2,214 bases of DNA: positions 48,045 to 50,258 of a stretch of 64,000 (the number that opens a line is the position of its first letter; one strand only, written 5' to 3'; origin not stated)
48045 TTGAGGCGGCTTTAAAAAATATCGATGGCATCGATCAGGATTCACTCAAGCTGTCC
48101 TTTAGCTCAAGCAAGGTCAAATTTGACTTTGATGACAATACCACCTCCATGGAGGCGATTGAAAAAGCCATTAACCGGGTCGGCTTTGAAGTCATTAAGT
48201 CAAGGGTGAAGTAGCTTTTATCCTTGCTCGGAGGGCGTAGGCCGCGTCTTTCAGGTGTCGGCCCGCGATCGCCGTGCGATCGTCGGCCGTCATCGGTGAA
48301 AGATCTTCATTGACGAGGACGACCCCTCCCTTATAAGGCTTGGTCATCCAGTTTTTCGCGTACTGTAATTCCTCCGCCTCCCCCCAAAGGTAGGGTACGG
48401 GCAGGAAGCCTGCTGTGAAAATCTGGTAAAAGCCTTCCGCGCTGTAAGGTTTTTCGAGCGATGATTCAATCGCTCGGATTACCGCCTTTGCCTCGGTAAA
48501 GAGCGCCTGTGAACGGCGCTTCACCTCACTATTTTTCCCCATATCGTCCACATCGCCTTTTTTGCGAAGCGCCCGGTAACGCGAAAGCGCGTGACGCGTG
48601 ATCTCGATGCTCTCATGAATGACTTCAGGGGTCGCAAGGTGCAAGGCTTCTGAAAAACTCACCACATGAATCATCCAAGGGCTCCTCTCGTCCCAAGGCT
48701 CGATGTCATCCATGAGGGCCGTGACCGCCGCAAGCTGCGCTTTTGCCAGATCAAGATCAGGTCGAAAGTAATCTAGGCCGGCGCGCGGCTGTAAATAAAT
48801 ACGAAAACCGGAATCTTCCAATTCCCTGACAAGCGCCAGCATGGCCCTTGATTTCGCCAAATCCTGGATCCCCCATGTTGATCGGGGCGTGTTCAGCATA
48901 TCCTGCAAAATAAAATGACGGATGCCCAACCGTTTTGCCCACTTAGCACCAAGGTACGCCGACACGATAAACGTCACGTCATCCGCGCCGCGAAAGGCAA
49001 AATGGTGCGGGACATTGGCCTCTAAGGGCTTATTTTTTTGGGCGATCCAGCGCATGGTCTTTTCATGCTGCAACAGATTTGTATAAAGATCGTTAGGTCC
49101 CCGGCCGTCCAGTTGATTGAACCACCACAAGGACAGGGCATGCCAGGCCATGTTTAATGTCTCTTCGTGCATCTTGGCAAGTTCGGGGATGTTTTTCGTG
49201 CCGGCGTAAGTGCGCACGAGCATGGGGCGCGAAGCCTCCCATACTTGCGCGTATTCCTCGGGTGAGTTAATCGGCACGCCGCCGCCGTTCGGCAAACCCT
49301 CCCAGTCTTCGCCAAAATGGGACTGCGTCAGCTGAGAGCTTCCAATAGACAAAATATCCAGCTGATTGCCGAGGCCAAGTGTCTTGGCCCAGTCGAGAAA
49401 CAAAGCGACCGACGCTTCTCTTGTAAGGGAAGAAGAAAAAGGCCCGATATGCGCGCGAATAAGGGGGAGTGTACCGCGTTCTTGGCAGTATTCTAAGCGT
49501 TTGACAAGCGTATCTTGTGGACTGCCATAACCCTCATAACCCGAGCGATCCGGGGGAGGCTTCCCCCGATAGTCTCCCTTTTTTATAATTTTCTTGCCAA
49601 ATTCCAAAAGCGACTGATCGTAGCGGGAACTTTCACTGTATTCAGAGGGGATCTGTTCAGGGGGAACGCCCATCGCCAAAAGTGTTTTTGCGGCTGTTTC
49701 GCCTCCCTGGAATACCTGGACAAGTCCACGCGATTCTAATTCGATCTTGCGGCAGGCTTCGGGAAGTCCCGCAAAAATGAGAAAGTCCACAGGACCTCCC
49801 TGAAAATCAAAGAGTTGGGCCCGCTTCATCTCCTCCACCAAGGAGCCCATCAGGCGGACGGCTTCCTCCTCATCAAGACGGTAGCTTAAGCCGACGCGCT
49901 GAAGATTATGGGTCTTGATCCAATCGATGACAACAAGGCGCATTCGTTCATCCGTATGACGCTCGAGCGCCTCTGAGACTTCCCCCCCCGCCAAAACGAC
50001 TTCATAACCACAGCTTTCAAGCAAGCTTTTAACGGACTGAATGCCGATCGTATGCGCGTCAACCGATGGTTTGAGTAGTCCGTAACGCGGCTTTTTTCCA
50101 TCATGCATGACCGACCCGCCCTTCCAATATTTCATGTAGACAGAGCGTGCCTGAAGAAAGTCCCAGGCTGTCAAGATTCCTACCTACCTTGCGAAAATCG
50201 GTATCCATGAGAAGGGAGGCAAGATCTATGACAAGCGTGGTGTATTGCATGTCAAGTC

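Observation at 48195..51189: Opine-dehydrogenase-family enzyme translationally coupled to a 637-aa B12-binding-domain protein: an uncharacterised two-enzyme module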

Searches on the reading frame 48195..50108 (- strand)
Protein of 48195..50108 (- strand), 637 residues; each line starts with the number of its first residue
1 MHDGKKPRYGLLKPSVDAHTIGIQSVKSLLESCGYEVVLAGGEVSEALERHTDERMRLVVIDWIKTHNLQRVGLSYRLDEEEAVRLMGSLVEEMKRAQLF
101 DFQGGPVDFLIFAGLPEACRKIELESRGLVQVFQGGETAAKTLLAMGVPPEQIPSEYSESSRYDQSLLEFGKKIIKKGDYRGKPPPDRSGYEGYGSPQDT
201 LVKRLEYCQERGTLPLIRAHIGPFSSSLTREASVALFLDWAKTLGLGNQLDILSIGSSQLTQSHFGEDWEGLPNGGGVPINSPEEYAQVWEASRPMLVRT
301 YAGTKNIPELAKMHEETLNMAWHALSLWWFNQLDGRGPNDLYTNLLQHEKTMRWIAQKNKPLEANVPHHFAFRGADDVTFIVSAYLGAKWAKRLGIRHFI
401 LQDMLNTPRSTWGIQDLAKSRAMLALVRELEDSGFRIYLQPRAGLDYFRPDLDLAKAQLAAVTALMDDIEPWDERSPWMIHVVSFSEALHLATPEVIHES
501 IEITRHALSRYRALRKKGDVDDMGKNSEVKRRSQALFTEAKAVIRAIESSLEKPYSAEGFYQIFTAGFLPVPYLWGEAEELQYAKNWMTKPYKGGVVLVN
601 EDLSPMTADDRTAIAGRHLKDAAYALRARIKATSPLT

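Call 3: search_protein_families(library=pfam, proteins=[window:48195-50108:-], max_evalue=1)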
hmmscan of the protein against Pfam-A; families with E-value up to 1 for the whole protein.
window:48195-50108:- (637 aa): 1 family
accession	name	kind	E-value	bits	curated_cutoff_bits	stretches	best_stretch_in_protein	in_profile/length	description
PF02310.24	B12-binding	-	0.0001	22.5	32.1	1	13-70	7-66/121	B12 binding domain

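Call 4: search_protein_families(library=ncbifam, proteins=[window:48195-50108:-], max_evalue=1)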
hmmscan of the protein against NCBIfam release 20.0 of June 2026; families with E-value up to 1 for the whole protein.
window:48195-50108:- (637 aa): 1 family
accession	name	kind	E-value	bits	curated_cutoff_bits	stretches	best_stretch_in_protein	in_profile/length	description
TIGR02370.1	pyl_corrinoid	subfamily_domain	0.22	10.9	215.3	1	17-61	95-141/197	methyltransferase cognate corrinoid protein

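Call 5: search_solved_structures(query=window:48195-50108:-, max_evalue=10, show_alignments=2)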
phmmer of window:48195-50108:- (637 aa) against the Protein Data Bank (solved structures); distinct sequences matched with E-value up to 10: 2.
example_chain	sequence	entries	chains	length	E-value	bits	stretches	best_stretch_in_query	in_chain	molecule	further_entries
5i41_B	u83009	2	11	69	1.3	10.2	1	350-382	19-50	Chromosome-anchoring protein RacA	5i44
4v7j_Ay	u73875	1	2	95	1.5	10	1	84-139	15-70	Toxin relE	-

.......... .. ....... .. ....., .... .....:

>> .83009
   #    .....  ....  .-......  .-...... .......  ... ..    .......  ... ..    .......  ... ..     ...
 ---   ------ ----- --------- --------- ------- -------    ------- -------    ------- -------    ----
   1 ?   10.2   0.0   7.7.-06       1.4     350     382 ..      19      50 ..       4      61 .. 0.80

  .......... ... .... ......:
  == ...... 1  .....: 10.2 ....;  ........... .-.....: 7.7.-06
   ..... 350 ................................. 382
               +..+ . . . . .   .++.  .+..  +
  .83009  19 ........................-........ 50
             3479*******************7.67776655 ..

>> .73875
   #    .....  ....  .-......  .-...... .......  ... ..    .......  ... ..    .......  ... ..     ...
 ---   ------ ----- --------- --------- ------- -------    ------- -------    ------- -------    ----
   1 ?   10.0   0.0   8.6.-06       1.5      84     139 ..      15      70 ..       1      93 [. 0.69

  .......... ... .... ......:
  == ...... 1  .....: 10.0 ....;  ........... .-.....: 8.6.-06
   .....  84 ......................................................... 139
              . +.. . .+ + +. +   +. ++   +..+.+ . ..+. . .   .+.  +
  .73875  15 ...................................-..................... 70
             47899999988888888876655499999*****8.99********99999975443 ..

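Call 6: find_homologous_proteins(query=window:48195-50108:-)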
Query window:48195-50108:- (637 aa): 2867 proteins with E <= 0.001 among 8000 candidates; the best 120 are listed.
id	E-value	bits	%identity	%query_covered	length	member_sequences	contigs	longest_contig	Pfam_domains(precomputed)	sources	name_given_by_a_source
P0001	0.0e+0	1410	96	100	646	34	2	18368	-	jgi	jgi:hypothetical protein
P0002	1.2e-297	1006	70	99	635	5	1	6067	-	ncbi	-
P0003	8.8e-261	885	63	98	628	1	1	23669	-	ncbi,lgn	-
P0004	1.7e-260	884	62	97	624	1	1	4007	-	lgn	-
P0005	7.2e-260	882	62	99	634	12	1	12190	-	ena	-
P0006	2.2e-258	877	60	100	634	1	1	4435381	-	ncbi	-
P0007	2.7e-258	876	60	100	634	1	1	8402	-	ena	-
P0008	2.9e-258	876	61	98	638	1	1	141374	-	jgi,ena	-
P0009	5.1e-258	876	60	100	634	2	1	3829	-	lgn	-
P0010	5.3e-258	875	60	99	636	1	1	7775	-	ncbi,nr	ncbi:MAG: cobalamin-binding protein [Erysipelotrichia bacterium]|nr:cobalamin-binding protein [Erysi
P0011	3.2e-257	873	60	98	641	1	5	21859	-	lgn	-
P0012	1.2e-256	871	61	98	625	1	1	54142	-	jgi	-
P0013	2.3e-256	870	60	99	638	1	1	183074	-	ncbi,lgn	-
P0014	2.3e-256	870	59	99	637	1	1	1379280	-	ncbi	-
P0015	5.4e-256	869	60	99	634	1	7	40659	-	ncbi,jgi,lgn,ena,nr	ncbi:MAG: cobalamin-binding protein [Tissierellia bacterium]|jgi:hypothetical protein|nr:cobalamin-b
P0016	5.7e-256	869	61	98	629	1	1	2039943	-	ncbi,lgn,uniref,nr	ncbi:cobalamin-binding protein [Pseudothermotoga thermarum]|uniref:Cobalamin B12-binding domain prot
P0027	1.6e-253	861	60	98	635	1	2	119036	PF02310.25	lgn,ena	-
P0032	3.8e-253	859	60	99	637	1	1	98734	-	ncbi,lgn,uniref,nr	ncbi:cobalamin-binding protein [Acidaminobacter hydrogenoformans]|uniref:Cobalamin B12-binding domai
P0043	1.6e-252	857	60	97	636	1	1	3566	PF02310.25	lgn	-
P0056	4.4e-251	853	60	97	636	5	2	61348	PF02310.25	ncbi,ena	-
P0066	1.1e-249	848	59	99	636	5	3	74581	PF02310.25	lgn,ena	-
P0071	1.7e-249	847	58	98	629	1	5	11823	PF02310.25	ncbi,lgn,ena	-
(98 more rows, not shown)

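Call 7: find_encoding_contigs(protein=P0016, flank=8000, max_places=2)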
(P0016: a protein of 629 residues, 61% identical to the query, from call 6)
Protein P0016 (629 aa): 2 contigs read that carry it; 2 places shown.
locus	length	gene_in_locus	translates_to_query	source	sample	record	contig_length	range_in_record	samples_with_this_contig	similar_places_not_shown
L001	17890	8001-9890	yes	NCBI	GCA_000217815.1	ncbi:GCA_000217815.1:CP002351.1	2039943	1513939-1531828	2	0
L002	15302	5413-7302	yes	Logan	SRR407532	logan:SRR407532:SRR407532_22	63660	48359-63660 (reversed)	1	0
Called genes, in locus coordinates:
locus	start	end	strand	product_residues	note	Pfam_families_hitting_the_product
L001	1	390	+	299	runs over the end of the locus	PF00528:BPD_transp_1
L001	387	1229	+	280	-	PF00528:BPD_transp_1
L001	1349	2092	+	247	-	PF13431:TPR_17 (faint), PF00515:TPR_1 (faint), PF07719:TPR_2 (faint), PF13181:TPR_8 (faint), PF13428:TPR_14 (faint), PF13432:TPR_16 (faint), PF21033:RMD1-3, PF14559:TPR_19 (faint), +1 more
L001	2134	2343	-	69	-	PF11148:DUF2922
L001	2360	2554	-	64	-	-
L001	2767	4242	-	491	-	PF02878:PGM_PMM_I, PF02879:PGM_PMM_II, PF02880:PGM_PMM_III, PF00408:PGM_PMM_IV (weak)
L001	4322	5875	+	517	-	PF00155:Aminotran_1_2, PF13673:Acetyltransf_10, PF00583:Acetyltransf_1, PF13508:Acetyltransf_7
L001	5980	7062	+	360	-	PF01210:NAD_Gly3P_dh_N, PF02558:ApbA, PF03446:NAD_binding_2, PF03721:UDPG_MGDP_dh_N (weak), PF03807:F420_oxidored (weak), PF07991:KARI_N (weak), PF02317:Octopine_DH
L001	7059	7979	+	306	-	PF02655:ATP-grasp_3, PF02222:ATP-grasp (faint), PF07478:Dala_Dala_lig_C, PF13535:ATP-grasp_4 (weak)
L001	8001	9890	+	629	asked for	-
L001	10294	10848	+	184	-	-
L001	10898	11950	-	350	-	PF01861:BpsA_C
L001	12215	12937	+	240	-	PF02811:PHP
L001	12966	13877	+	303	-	PF00056:Ldh_1_N, PF02056:Glyco_hydro_4 (weak), PF02866:Ldh_1_C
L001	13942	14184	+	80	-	-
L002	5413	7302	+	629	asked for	-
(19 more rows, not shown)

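Call 8: find_encoding_contigs(protein=P0032, flank=8000, max_places=2)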
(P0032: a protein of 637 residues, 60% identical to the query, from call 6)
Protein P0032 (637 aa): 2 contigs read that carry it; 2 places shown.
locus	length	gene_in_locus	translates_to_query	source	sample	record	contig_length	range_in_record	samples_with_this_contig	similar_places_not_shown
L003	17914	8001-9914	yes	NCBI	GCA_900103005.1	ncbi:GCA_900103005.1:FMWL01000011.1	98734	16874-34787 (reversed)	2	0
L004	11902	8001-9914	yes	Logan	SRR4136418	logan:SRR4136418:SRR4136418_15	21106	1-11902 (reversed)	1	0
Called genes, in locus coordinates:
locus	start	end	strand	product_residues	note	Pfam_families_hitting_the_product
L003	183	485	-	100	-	PF05016:ParE_toxin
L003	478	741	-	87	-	PF02604:PhdYeFM_antitox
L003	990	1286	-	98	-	-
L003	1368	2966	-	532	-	PF00221:Lyase_aromatic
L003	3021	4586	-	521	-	PF02028:BCCT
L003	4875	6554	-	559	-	PF00158:Sigma54_activat, PF01078:Mg_chelatase (faint), PF14532:Sigma54_activ_2, PF00004:AAA (weak), PF07728:AAA_5, PF25601:AAA_lid_14, PF02954:HTH_8, PF13556:HTH_30 (weak)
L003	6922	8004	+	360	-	PF01210:NAD_Gly3P_dh_N, PF01488:Shikimate_DH (weak), PF02558:ApbA, PF03435:Sacchrp_dh_NADP (weak), PF03446:NAD_binding_2, PF03721:UDPG_MGDP_dh_N (faint), PF03807:F420_oxidored, PF02317:Octopine_DH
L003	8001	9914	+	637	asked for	-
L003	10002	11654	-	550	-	PF08757:CotH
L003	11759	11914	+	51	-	-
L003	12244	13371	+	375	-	PF12323:HTH_OrfB_IS605, PF01385:OrfB_IS605, PF07282:Cas12f1-like_TNB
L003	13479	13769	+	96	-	-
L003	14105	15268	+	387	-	PF01546:Peptidase_M20, PF07687:M20_dimer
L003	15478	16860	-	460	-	PF01212:Beta_elim_lyase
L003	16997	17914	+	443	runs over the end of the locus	PF13412:HTH_24 (faint)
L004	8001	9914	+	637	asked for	-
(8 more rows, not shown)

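Call 9: find_encoding_contigs(protein=P0006, flank=8000, max_places=2)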
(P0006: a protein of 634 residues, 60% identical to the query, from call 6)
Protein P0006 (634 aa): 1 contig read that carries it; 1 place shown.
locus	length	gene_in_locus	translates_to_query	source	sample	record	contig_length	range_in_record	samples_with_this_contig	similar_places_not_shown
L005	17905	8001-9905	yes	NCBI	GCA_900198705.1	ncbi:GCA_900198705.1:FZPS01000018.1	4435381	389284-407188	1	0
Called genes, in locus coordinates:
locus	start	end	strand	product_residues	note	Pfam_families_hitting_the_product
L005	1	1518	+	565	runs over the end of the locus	PF01547:SBP_bac_1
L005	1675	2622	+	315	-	PF01261:AP_endonuc_2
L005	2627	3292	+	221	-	-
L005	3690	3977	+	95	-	-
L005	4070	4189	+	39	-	-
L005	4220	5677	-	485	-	PF13347:MFS_2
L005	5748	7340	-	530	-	-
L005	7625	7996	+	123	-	PF02317:Octopine_DH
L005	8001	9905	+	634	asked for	-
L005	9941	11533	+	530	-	PF00370:FGGY_N, PF02782:FGGY_C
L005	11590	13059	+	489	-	PF02610:AraA_N, PF24856:AraA_central, PF11762:Arabinose_Iso_C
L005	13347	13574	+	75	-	-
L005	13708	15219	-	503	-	PF00005:ABC_tran, PF13304:AAA_21 (faint), PF00005:ABC_tran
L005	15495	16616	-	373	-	PF00532:Peripla_BP_1, PF13407:Peripla_BP_4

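Call 17: find_related_loci(query=A1, collection=genome_contigs, flank=10000)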
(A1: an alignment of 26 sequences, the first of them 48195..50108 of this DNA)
Query A1 (637 aa) in genome_contigs; peptide patterns used: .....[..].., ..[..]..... (x = any residue, [..] = any of these).
504 stretches matched a pattern; 464 encode a relative of the query (tblastn E <= 1e-3); the best 80 are kept; 80 distinct loci.
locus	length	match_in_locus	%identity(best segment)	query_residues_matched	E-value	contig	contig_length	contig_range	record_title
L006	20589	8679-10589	97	1-637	0e+0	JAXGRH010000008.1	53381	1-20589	MAG: Clostridia bacterium isolate AnMBR.bin345 bin345_8, whole genome shotgun sequence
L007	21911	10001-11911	62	1-636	0e+0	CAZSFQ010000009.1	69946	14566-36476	MAG TPA_asm: uncultured Mageeibacillus sp. isolate binchicken_co39_636 genome assembly, contig: NODE_821_length_69946_co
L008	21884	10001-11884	60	4-631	0e+0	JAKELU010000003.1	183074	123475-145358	Firmicutes bacterium FC7 FC7_Scaffold3, whole genome shotgun sequence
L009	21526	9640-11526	60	1-629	0e+0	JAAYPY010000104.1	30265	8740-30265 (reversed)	MAG: Tissierellia bacterium isolate AS22ysBPME_296 56492_AS22, whole genome shotgun sequence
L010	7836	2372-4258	59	1-629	0e+0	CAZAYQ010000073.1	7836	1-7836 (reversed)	MAG TPA_asm: uncultured Clostridia bacterium isolate SRP192927_co1_127 genome assembly, contig: NODE_24470_length_7836_c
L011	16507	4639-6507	61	8-630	0e+0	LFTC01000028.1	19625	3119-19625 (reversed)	MAG: Clostridiales bacterium DTU083 scaffold6819, whole genome shotgun sequence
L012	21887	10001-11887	60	1-629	0e+0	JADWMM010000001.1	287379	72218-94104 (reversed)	MAG: Alkaliphilus sp. NP8 41_S2_L001_R1_001_(paired)_contig_1, whole genome shotgun sequence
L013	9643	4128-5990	59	9-629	0e+0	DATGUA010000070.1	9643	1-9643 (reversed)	MAG TPA_asm: Tissierellaceae bacterium isolate SMAG_U10517 k141_1502145, whole genome shotgun sequence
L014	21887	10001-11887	60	1-629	0e+0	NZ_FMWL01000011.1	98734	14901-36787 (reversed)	Acidaminobacter hydrogenoformans DSM 2784, whole genome shotgun sequence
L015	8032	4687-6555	60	8-630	0e+0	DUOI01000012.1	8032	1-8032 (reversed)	MAG TPA_asm: Clostridiales bacterium isolate AS08sgBPME_164 34654_AS08, whole genome shotgun sequence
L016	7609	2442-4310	59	8-630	0e+0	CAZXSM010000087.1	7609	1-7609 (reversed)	MAG TPA_asm: uncultured Lachnospiraceae bacterium isolate SRP294416_co2_565 genome assembly, contig: NODE_16167_length_7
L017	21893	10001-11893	60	7-633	0e+0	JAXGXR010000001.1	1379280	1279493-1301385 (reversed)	MAG: Clostridia bacterium isolate AnMBR.bin495 bin495_1, whole genome shotgun sequence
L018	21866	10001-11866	62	9-629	0e+0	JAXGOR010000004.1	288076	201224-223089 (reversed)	MAG: Clostridia bacterium isolate AnMBR.bin284 bin284_4, whole genome shotgun sequence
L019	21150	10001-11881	59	1-627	0e+0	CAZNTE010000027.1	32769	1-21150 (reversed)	MAG TPA_asm: uncultured Tissierellaceae bacterium isolate binchicken_co173_922 genome assembly, contig: NODE_4591_length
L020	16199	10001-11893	59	8-629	0e+0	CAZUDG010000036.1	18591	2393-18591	MAG TPA_asm: uncultured Lachnospiraceae bacterium isolate SRP294416_co2_451 genome assembly, contig: NODE_3217_length_18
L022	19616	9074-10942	59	8-630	0e+0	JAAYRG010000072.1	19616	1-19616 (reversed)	MAG: Clostridiales bacterium isolate AS23ysBPME_169 48066_AS23, whole genome shotgun sequence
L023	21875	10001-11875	57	5-629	0e+0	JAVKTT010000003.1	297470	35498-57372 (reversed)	MAG: Tissierellaceae bacterium isolate MG4_MAG NODE_7_length_297470_cov_10.758113, whole genome shotgun sequence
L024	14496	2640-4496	60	8-625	0e+0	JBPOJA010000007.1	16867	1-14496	MAG: Bacillota bacterium isolate MAG_10395 c_000000603648, whole genome shotgun sequence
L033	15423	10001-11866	57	9-630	0e+0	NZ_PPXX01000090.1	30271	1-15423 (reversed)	Clostridium sp. Cult2 NODE_90, whole genome shotgun sequence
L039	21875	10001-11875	57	9-633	0e+0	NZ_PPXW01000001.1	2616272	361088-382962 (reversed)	Clostridium sp. Cult1 NODE_1, whole genome shotgun sequence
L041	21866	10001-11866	57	9-630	0e+0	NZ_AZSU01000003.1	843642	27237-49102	[Clostridium] ultunense DSM 10521 scaffold_3, whole genome shotgun sequence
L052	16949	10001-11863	57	9-629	0e+0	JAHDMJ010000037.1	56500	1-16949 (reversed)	MAG: Clostridia bacterium isolate R1-B15.2 k141_10588, whole genome shotgun sequence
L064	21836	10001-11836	56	9-620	0e+0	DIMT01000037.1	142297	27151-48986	MAG TPA_asm: Firmicutes bacterium UBA5559 UBA5559_contig_165, whole genome shotgun sequence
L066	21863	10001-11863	56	9-627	0e+0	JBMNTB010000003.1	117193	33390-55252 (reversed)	MAG: Saccharofermentanales bacterium isolate SBF912SR6HQ0016 scaffold_283_c1, whole genome shotgun sequence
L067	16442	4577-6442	57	9-630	0e+0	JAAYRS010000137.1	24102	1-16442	MAG: Bacillota bacterium isolate AS23ysBPME_23 210064_AS23, whole genome shotgun sequence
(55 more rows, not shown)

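Call 19: search_protein_representatives(protein=window:48195-50108:-)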
Query: 637 residues. Proteins with E-value up to 0.001 (for the whole library): 443; up to 1e-10: 305; up to 1e-30: 117. The best 150 are listed.
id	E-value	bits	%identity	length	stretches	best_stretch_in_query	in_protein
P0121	5.8e-244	827.4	58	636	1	9-627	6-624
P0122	1.7e-241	819.2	58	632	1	4-627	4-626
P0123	6.1e-194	662.1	48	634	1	6-616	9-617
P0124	1.7e-180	617.8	48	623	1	9-613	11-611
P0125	2.6e-175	600.6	47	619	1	9-606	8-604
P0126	2.3e-166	571.0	46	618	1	8-600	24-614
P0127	2.8e-157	541.0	45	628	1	9-619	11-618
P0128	1.0e-144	499.5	40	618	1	9-618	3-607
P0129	3.8e-144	497.6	56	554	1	231-632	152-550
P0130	3.8e-143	494.3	41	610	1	7-612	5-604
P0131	3.1e-136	471.5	47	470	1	162-624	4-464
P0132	3.7e-129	448.1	41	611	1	9-606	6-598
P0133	2.5e-127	442.1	41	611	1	8-614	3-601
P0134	1.6e-126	439.4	38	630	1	8-611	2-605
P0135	5.7e-123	427.7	56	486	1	286-632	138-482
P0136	2.3e-116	405.9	35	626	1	6-611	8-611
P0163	8.6e-57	209.1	39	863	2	197-548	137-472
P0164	1.0e-56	208.8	39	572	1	217-595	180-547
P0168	3.9e-53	197.0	39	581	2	206-547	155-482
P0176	1.6e-46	175.2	37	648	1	213-548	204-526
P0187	2.0e-43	164.9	38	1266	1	198-540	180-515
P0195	4.0e-41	157.3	33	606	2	241-562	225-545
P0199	4.2e-40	153.9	36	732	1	211-549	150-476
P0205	2.5e-37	144.8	37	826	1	194-537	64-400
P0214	7.9e-36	139.8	36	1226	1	199-510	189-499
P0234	1.7e-31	125.5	37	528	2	187-432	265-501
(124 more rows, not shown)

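Call 20: predict_structure(alignment_id=A2)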
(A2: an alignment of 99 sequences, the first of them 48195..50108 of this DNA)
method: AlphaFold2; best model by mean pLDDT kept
length: 637 residues; sequences in the alignment: 99
mean_pLDDT: 84.9   pTM: 0.88
mean pLDDT of the five models: 84.9, 84.0, 83.0, 82.7, 79.2
residues with pLDDT >= 90: 301; 70-90: 254; 50-70: 68; < 50: 14
segments of 3 or more residues with pLDDT < 50: 1-3, 335-339, 635-637
pLDDT, mean of each block of 10 residues (from residue 1): 70 72 77 88 85 91 95 86 91 96 94 85 91 76 86 71 82 93 89 92 93 91 77 91 93 86 82 78 94 93 75 86 60 51 75 89 82 87 95 95 72 83 97 96 65 82 93 92 64 84 94 94 92 97 98 92 91 70 86 82 89 95 85 53
secondary structure, 60 per line:
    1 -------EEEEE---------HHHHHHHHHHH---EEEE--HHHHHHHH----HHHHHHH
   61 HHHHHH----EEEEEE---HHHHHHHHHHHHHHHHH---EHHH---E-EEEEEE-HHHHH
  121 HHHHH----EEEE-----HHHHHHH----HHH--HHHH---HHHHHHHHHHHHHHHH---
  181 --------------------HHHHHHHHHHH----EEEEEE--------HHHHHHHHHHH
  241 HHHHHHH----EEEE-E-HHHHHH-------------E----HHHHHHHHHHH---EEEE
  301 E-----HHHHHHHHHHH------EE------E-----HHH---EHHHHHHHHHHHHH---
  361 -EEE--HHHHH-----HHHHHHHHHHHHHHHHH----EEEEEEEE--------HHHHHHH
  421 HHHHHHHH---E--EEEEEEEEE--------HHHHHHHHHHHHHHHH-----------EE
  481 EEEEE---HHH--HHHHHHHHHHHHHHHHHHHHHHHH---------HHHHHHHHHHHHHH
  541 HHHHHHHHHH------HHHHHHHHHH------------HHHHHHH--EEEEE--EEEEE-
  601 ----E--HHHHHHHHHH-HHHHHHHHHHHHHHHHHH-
elements in order: E8-12 H22-32 E36-39 H42-49 H54-66 E71-76 H80-96 E109-114 H116-125 E130-133 H139-145 H155-158 H162-177 H201-211 E216-221 H230-247 E252-255 H259-264 H283-293 E297-301 H307-317 H345-357 E362-364 H367-371 H377-393 E398-405 H414-428 E435-443 H452-467 E479-485 H494-517 H527-550 H557-566 H579-585 E588-592 E595-599 H608-617 H619-636
